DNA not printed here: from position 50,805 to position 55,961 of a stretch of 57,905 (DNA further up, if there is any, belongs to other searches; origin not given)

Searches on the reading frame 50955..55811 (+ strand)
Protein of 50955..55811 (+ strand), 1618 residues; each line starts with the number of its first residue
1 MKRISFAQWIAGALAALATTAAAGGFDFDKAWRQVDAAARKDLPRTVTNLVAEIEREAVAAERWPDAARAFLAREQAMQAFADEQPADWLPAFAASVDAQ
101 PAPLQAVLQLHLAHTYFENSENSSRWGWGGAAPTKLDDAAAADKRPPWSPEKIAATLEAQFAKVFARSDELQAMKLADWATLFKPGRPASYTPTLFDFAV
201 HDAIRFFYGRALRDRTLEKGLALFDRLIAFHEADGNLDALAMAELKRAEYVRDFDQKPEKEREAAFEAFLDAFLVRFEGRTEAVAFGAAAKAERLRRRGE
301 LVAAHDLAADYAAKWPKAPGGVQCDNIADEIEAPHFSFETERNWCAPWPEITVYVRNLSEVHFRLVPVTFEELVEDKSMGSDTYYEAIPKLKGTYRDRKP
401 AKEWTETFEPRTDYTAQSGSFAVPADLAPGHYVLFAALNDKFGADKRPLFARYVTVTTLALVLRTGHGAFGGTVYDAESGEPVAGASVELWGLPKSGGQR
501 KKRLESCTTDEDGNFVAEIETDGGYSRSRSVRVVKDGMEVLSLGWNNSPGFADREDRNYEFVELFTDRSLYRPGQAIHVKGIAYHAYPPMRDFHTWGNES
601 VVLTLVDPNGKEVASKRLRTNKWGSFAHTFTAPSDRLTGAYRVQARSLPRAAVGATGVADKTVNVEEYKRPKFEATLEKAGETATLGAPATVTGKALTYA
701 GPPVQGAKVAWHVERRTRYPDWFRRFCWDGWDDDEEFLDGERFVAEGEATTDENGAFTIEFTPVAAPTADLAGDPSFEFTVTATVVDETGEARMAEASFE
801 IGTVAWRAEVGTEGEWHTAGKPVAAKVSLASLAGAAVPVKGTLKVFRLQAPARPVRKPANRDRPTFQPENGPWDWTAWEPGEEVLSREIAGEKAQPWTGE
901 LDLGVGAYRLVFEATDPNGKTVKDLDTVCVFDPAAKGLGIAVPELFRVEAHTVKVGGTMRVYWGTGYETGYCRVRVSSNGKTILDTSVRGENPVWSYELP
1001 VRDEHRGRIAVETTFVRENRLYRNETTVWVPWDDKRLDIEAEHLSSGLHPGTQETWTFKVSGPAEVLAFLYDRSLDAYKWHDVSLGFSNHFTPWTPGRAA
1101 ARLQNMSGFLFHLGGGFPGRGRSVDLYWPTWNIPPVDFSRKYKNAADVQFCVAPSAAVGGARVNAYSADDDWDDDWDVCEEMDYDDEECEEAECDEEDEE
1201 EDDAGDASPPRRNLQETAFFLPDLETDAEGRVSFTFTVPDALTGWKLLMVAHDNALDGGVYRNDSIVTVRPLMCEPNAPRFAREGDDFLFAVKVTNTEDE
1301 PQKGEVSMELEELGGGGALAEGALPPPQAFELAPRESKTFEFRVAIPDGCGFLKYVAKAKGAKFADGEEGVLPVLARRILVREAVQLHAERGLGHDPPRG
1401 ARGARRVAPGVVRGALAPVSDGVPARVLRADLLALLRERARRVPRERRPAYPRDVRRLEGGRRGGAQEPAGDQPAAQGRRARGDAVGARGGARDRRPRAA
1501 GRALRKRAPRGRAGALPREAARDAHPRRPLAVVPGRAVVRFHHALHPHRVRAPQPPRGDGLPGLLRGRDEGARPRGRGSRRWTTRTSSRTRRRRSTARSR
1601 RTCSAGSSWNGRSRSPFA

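Call 25: search_protein_families(library=pfam, proteins=[window:50955-55811:+], max_evalue=0.001)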
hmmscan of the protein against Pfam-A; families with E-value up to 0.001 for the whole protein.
window:50955-55811:+ (1618 aa): 5 families
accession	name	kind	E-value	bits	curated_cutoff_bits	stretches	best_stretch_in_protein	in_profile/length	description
PF00207.28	A2M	-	1.4e-17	63.8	21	1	1217-1308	1-92/92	Alpha-2-macroglobulin family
PF01835.25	MG2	-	2.9e-17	63.2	32.8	1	564-646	4-81/96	MG2 domain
PF00775.27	Dioxygenase_C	-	0.00014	21.8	27.3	0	470-522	32-81/182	Dioxygenase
PF20598.4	DUF6795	-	0.00026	21.7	27.4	0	478-516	7-42/103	Domain of unknown function (DUF6795)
PF02369.22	Big_1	-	0.00066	20.2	34.9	0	744-789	49-84/93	Bacterial Ig-like domain (group 1)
